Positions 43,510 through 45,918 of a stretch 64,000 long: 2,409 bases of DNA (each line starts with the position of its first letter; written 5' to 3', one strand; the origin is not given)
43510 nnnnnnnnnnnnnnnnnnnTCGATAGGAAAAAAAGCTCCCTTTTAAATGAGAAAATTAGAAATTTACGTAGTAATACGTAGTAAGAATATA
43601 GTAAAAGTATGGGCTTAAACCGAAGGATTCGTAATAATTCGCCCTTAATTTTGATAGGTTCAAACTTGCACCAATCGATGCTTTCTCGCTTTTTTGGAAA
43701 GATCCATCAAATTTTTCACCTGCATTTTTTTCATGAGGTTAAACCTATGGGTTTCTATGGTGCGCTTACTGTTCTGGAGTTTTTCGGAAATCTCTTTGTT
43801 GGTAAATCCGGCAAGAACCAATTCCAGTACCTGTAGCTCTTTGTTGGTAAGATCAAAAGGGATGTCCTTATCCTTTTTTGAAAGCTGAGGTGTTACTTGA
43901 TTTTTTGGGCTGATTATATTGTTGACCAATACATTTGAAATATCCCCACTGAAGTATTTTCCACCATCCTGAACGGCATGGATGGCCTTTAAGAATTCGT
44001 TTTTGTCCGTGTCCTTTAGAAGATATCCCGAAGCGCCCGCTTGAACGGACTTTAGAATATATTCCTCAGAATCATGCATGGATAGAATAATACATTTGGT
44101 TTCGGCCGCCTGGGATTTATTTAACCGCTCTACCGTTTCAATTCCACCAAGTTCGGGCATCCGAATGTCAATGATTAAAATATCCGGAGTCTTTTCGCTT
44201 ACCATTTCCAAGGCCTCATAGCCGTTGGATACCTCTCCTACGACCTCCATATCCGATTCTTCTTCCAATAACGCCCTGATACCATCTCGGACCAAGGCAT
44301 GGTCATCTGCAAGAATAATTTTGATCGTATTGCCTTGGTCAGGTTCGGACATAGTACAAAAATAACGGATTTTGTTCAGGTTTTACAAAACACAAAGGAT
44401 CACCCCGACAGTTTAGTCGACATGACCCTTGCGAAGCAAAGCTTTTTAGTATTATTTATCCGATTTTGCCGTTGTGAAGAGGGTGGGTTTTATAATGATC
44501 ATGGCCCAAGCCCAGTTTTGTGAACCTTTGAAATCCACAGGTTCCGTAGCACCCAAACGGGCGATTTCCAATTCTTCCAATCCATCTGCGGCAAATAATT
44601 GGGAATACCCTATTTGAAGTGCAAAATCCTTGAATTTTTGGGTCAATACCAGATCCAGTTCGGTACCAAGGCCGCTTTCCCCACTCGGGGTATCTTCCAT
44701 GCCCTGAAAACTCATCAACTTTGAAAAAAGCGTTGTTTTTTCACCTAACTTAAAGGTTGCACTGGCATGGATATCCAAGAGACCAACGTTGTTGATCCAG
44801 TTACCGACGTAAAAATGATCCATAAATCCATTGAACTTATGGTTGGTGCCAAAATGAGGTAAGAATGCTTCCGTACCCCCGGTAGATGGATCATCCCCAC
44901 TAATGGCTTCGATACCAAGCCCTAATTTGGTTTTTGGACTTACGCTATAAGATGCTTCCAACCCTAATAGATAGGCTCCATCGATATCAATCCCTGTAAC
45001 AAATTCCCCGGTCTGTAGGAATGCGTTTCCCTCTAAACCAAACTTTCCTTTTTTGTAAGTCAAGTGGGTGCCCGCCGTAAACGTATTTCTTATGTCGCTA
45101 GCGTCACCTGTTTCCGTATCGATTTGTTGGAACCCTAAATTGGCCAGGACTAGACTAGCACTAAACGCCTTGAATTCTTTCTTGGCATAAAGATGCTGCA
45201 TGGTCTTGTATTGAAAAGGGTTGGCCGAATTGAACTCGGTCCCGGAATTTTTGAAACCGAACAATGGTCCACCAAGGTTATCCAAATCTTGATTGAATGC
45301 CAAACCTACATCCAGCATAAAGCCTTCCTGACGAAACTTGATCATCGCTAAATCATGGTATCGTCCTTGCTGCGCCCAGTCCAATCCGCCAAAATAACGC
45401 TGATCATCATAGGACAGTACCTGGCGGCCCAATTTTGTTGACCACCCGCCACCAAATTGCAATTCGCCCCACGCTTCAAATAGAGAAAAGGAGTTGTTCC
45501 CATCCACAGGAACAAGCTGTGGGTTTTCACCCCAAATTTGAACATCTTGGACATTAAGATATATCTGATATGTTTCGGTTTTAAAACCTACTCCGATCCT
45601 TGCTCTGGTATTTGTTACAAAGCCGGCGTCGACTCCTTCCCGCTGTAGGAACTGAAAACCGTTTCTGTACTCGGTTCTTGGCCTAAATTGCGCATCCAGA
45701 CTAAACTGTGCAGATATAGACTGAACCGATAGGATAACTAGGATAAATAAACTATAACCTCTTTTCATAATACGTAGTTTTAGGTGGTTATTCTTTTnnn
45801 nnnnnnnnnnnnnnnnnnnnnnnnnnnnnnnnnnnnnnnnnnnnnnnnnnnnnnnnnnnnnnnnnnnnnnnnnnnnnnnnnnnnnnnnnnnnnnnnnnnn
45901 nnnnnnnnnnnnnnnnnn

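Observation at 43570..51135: Recurrent tandem TACGTA motifs (10-bp period) in nitrate-assimilation promoters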

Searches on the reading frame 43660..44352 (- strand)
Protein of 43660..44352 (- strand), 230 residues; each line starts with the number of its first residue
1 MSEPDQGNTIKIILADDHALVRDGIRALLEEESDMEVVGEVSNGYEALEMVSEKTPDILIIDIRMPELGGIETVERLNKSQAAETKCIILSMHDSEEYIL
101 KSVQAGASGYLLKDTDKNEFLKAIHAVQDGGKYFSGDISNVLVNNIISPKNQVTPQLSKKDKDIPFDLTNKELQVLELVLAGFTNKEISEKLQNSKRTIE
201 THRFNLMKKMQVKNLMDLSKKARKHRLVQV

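Call 6: search_protein_families(library=pfam, proteins=[window:43660-44352:-])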
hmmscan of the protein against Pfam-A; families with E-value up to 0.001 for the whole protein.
window:43660-44352:- (230 aa): 3 families
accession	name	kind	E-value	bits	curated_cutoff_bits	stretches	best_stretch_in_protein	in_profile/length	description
PF00072.30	Response_reg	-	6.3e-30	104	30.2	1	12-124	1-110/111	Response regulator receiver domain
PF00196.25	GerE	-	5.1e-18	64.9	23.5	1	168-218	3-53/57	Bacterial regulatory proteins, luxR family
PF08281.18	Sigma70_r4_2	-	0.00061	19.8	25.7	0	168-210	11-54/54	Sigma-70, region 4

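Call 10: find_homologous_proteins(query=window:43660-44352:-, max_evalue=1e-20)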
Query window:43660-44352:- (230 aa): 7651 proteins with E <= 1e-20 among 8000 candidates; the best 120 are listed.
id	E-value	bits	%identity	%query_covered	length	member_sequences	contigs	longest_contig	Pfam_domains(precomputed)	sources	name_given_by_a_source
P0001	2.5e-141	487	100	100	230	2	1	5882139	PF00196.26,PF00072.31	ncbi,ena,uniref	ncbi:response regulator transcription factor [Ulvibacterium sp.]|uniref:response regulator transcrip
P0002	7.3e-125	433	90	100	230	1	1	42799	PF00196.26,PF00072.31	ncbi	-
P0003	4.2e-123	427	89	100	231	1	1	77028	PF00196.26,PF00072.31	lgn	-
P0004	8.8e-115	400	83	99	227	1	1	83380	PF00196.26,PF00072.31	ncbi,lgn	ncbi:MAG: response regulator transcription factor [Bacteroidota bacterium]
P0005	3.5e-114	398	83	99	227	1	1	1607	PF00196.26,PF00072.31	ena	-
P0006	1.3e-113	396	83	98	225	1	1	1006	PF00196.26,PF00072.31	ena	-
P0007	2.1e-113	395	83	98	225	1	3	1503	PF00196.26,PF00072.31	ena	-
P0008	3.7e-113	395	82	99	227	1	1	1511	PF00196.26,PF00072.31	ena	-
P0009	6.0e-113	394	82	99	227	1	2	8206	PF00196.26,PF00072.31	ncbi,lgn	ncbi:MAG: response regulator transcription factor [Bacteroidota bacterium]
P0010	8.9e-113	393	81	100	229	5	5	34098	PF00196.26,PF00072.31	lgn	-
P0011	4.8e-112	391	80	100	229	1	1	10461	PF00196.26,PF00072.31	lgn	-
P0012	2.7e-111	388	81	99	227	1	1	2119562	PF00196.26,PF00072.31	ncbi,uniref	ncbi:response regulator transcription factor [Spongiimicrobium salis]|uniref:response regulator tran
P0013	3.3e-110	385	79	100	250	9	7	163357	PF00196.26,PF00072.31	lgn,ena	-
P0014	9.8e-110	383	79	100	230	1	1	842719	PF00196.26,PF00072.31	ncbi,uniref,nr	ncbi:response regulator transcription factor [Poritiphilus flavus]|uniref:Response regulator n=1 Tax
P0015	2.6e-108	379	81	96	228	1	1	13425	PF00196.26,PF00072.31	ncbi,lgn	ncbi:MAG: response regulator transcription factor [Bacteroidota bacterium]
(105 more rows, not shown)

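Call 13: find_related_loci(query=A1, collection=genome_contigs, flank=10000)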
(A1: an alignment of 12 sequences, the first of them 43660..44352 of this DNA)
Query A1 (230 aa) in genome_contigs; peptide patterns used: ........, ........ (x = any residue, [..] = any of these).
422 stretches matched a pattern; 326 encode a relative of the query (tblastn E <= 1e-3); the best 80 are kept; 80 distinct loci.
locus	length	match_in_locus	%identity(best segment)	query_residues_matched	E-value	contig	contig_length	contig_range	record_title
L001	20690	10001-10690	90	1-230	5e-131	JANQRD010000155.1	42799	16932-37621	MAG: Allomuricauda sp. isolate IP29b_bin.5 k99_1626688, whole genome shotgun sequence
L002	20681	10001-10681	81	1-228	2e-121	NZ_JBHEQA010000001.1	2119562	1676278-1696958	Spongiimicrobium salis strain A6F-11 NODE_1_length_2119562_cov_166.963502, whole genome shotgun sequence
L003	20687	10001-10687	81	1-230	6e-121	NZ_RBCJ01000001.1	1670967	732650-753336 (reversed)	Ulvibacterium marinum strain CCMM003 NODE_1_length_1670967_cov_85.9101, whole genome shotgun sequence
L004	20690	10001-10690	79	1-230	5e-119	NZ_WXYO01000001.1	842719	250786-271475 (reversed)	Poritiphilus flavus strain R33 Scaffold1_1, whole genome shotgun sequence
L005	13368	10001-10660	81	9-228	1e-117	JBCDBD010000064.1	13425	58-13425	MAG: Bacteroidota bacterium isolate P01_F01_bin.75 k141_2274263_length_13425_cov_15.1189, whole genome shotgun sequence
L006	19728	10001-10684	77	1-228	7e-117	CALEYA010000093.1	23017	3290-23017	MAG: uncultured Croceitalea sp. isolate R3_Bin_MAXBIN__048_1 genome assembly, contig: c_000002896599, whole genome shotg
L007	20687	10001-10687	79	1-228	6e-117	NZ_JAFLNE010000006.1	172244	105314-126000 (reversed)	Allomuricauda sp. CAU 1633 contig6, whole genome shotgun sequence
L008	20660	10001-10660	79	8-228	3e-116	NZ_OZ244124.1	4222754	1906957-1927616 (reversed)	MAG: Flagellimonas sp. isolate b09d5763-d4a8-4d74-9360-60d36be1bede chromosome 1, complete sequence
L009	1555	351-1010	79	8-228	3e-125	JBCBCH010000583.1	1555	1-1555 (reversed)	MAG: Bacteroidota bacterium isolate J06592_7 NODE_583_length_1555_cov_3.334912, whole genome shotgun sequence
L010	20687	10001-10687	78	1-228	2e-115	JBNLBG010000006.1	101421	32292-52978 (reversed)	MAG: Allomuricauda sp. isolate C2.bin.33.strict NODE_6_length_101421_cov_4.374704, whole genome shotgun sequence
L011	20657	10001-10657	79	8-227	8e-115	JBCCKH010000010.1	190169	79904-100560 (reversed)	MAG: Bacteroidota bacterium isolate P01_C01_bin.133 k141_1460281_length_190169_cov_29.3387, whole genome shotgun sequenc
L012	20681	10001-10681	78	1-228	9e-115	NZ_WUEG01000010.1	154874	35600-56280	Muricauda sp. TY007 scaffold_9, whole genome shotgun sequence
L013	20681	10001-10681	78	1-228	1e-114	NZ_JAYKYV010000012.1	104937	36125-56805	Flagellimonas halotolerans strain SYSU M86414 NODE_12_length_104937_cov_191.168835, whole genome shotgun sequence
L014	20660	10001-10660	78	8-228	1e-114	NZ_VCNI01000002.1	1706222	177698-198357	Flagellimonas algicola strain AsT0115 AsT0115_2, whole genome shotgun sequence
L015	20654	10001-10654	81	9-228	1e-114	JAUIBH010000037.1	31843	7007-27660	MAG: Bacteroidia bacterium isolate 6_bin.29 NODE_1402_length_31843_cov_1.165090, whole genome shotgun sequence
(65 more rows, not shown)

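Call 22: search_solved_structures(query=window:43660-44352:-, max_evalue=1e-10, show_alignments=3)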
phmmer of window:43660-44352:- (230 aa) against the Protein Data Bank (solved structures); distinct sequences matched with E-value up to 1e-10: 47.
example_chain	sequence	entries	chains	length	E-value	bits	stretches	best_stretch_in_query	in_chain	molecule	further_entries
1a04_A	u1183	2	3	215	3e-33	118.8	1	11-220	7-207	NITRATE/NITRITE RESPONSE REGULATOR PROTEIN NARL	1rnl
5hev_A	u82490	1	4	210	1.3e-30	110.2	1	10-228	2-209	Response regulator protein VraR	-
4ldz_A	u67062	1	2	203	1.4e-26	97.1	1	6-139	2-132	Transcriptional regulatory protein DesR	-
7ve6_A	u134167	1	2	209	2.9e-26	96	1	9-229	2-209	Response regulator protein VraR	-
4gvp_A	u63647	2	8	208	4.3e-26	95.4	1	9-229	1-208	Response regulator protein vraR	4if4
5f64_A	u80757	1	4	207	5.6e-26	95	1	8-226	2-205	Positive transcription regulator EvgA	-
8zwn_A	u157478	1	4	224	1.6e-25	93.5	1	11-226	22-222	DNA-binding transcriptional activator EvgA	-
4zmr_A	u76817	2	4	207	2.1e-25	93.1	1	6-220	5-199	Response regulator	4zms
3c3w_A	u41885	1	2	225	3.7e-25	92.3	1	10-213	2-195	TWO COMPONENT TRANSCRIPTIONAL REGULATORY PROTEIN DEVR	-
4yn8_A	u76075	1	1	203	3.8e-25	92.3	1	9-228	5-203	Response regulator ChrA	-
3cz5_A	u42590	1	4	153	6.2e-25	91.6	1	8-143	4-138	Two-component response regulator, LuxR family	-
4hye_A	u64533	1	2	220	8e-25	91.3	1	7-142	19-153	Response regulator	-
3eul_A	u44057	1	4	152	3.4e-21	79.4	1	4-127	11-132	POSSIBLE NITRATE/NITRITE RESPONSE TRANSCRIPTIONAL REGULATORY PROTEIN NARL (DNA-binding res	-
4le0_A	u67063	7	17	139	4.4e-21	79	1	6-139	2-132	Transcriptional regulatory protein DesR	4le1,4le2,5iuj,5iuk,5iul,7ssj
7ssi_C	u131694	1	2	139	8.4e-21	78.1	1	6-139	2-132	Transcriptional regulatory protein DesR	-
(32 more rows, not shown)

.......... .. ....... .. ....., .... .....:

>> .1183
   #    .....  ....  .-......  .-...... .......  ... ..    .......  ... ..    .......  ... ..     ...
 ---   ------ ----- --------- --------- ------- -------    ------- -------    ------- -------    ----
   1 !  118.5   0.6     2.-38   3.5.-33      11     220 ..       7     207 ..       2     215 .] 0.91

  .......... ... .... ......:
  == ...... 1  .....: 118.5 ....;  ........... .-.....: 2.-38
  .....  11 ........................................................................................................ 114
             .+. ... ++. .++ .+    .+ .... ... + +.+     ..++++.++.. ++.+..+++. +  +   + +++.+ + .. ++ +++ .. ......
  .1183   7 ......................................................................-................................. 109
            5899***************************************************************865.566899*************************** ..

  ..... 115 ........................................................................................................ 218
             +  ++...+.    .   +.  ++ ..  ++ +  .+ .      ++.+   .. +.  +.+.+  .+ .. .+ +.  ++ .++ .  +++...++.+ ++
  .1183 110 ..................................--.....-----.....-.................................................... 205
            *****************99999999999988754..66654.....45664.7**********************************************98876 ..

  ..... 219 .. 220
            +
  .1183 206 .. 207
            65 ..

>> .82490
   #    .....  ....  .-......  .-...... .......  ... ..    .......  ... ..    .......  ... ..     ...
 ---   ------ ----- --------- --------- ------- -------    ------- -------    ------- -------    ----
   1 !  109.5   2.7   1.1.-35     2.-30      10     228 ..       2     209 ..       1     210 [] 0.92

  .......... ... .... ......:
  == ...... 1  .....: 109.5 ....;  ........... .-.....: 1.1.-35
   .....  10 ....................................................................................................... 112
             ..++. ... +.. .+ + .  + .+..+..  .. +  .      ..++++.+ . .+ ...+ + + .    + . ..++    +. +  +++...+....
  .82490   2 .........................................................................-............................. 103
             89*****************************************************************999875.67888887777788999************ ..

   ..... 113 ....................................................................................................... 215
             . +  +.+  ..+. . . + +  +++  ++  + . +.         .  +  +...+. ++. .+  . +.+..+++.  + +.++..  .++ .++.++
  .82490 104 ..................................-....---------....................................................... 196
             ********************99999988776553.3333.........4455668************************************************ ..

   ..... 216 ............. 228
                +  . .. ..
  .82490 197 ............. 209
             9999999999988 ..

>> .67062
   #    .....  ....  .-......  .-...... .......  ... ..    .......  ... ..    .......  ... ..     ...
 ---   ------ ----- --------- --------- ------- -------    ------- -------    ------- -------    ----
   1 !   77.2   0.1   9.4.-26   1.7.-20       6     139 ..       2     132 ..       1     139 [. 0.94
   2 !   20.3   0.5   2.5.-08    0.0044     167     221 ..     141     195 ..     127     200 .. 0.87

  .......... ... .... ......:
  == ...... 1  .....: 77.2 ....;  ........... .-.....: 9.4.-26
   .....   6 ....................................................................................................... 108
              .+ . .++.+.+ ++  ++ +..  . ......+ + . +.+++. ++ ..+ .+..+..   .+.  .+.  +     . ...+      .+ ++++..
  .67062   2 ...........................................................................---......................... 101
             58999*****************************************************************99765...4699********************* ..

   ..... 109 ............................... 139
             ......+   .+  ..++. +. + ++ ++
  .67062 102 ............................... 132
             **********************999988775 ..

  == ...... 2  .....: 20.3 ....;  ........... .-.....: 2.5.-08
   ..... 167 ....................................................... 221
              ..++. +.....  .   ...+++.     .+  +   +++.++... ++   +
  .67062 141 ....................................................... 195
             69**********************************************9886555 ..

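Call 28: search_protein_families(library=pfam, proteins=[L007:1822-3240:+])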
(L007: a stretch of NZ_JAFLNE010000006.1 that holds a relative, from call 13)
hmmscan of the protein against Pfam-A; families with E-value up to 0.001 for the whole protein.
L007:1822-3240:+ (472 aa): 1 family
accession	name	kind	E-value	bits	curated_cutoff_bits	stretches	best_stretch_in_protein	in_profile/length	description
PF07690.21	MFS_1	-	5.5e-32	111.5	33.4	1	28-387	2-347/347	Major Facilitator Superfamily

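Call 37: search_protein_families(library=ncbifam, proteins=[window:43660-44352:-], max_evalue=0.001)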
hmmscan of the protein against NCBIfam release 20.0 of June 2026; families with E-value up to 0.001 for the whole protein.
window:43660-44352:- (230 aa): 101 families (the best 25 are shown)
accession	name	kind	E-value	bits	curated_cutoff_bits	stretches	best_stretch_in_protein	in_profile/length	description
NF052445.1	RespRegMctR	equivalog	9.9e-56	188.4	300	1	10-226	2-203/205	two-component system response regulator MctR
NF011896.0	PRK15369.1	equivalog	3.9e-44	150.8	242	1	9-227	3-209/211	two component system response regulator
NF007018.1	PRK09483.1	equivalog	1.3e-43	149.2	280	1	10-229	2-210/217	UvrY/SirA/GacA family response regulator transcription factor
NF007935.0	PRK10651.1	equivalog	2e-42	144.8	250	1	8-215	5-203/216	two-component system response regulator NarL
NF047785.1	respo_reg_MadR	equivalog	8.7e-40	136.3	300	1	10-227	1-208/209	MadR family response regulator transcription factor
NF007708.0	PRK10403.1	equivalog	3.9e-38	131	343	1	9-214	6-200/215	nitrate/nitrite response regulator protein NarP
NF007685.0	PRK10360.1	equivalog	3.7e-35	121.5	258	1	10-221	2-191/196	response regulator transcription factor UhpA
NF007419.0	PRK09958.1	equivalog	1.2e-34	119.7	251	1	12-226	3-202/204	acid-sensing system DNA-binding response regulator EvgA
NF007403.0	PRK09935.1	equivalog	8.6e-29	100.6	271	1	11-228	5-210/210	fimbria biosynthesis transcriptional regulator FimZ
NF006900.1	PRK09390.1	equivalog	7.1e-25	87.7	255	1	11-220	6-195/203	response regulator FixJ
NF041367.1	CheY_Halo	equivalog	2.8e-22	79.2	200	1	12-127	1-113/114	chemotaxis protein CheY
TIGR02875.1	spore_0_A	equivalog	4e-22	78.7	200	1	9-148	2-131/262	sporulation transcription factor Spo0A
NF008677.0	PRK11697.1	equivalog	5.6e-22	78.2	246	1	10-129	2-117/238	two-component system response regulator BtsR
NF001965.0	PRK00742.1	subfamily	7.7e-22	78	293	1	9-117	3-111/357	chemotaxis-specific protein-glutamate methyltransferase CheB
NF040749.1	tetrathio_RR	equivalog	9.5e-20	71.1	290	2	167-220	133-186/191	tetrathionate respiration response regulator TtrR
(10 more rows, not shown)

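Call 39: search_protein_representatives(protein=window:43660-44352:-)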
Query: 230 residues. Proteins with E-value up to 0.001 (for the whole library): 373747; up to 1e-10: 96898; up to 1e-30: 2968. The best 150 are listed.
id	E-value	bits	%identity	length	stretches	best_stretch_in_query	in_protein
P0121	7.4e-68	244.9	55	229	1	10-224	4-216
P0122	8.0e-62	225.2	51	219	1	7-227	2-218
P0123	4.7e-60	219.4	52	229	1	9-226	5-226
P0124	1.0e-56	208.5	48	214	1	10-228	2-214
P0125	1.4e-54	201.5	38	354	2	8-219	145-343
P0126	1.9e-54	201.1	46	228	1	9-225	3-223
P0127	3.6e-54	200.2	39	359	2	2-222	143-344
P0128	1.1e-51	192.2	44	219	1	9-228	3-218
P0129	3.6e-51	190.4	45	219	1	11-224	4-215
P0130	5.2e-50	186.6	44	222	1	8-228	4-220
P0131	5.3e-50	186.6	46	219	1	10-223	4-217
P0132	6.7e-49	183.0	31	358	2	11-224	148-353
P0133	7.2e-49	182.9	45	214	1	9-227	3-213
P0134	1.3e-47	178.8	42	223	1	8-228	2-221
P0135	1.4e-47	178.7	43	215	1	10-230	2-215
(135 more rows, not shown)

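Call 42: find_related_loci(query=A3, collection=metagenome_contigs, flank=10000)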
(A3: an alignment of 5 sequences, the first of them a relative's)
Query A3 (229 aa) in metagenome_contigs; peptide patterns used: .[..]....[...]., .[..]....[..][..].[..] (x = any residue, [..] = any of these).
600 stretches matched a pattern (row limit reached: there are more); 559 encode a relative of the query (tblastn E <= 1e-3); the best 80 are kept; 80 distinct loci.
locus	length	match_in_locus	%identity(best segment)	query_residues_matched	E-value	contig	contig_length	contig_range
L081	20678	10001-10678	63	1-227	3e-97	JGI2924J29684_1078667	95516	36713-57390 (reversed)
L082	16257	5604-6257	68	2-220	3e-96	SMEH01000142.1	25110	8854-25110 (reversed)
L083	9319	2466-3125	65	1-221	1e-95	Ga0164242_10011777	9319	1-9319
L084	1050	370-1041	64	1-224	1e-97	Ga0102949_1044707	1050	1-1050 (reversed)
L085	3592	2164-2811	60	4-217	1e-82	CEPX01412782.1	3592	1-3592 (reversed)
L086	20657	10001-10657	60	1-217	2e-82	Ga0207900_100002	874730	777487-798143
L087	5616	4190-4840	60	4-218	6e-82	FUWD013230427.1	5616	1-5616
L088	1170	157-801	55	1-217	6e-87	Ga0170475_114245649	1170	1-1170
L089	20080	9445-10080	58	4-216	2e-79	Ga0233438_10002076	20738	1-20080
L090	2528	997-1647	55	1-217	1e-79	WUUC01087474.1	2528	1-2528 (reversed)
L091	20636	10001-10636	57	4-216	2e-77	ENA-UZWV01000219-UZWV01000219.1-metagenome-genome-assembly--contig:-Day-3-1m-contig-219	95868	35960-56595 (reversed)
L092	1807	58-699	56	1-217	4e-80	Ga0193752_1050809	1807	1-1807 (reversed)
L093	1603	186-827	56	1-217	8e-81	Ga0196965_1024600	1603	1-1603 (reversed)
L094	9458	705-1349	52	1-217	4e-75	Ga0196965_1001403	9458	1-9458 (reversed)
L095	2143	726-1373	55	2-216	3e-75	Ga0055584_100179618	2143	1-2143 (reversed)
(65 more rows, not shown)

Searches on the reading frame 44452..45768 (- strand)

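Call 6: search_protein_families(library=pfam, proteins=[window:44452-45768:-])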
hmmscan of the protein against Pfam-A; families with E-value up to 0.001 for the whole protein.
window:44452-45768:- (438 aa): 1 family
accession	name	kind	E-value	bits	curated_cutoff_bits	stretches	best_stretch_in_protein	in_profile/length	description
PF13372.12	Alginate_exp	-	6.3e-10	38.8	25.2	1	23-347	4-315/395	Alginate export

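Call 37: search_protein_families(library=ncbifam, proteins=[window:44452-45768:-], max_evalue=0.001)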
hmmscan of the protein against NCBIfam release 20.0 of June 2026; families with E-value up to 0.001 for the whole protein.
window:44452-45768:- (438 aa): 0 families
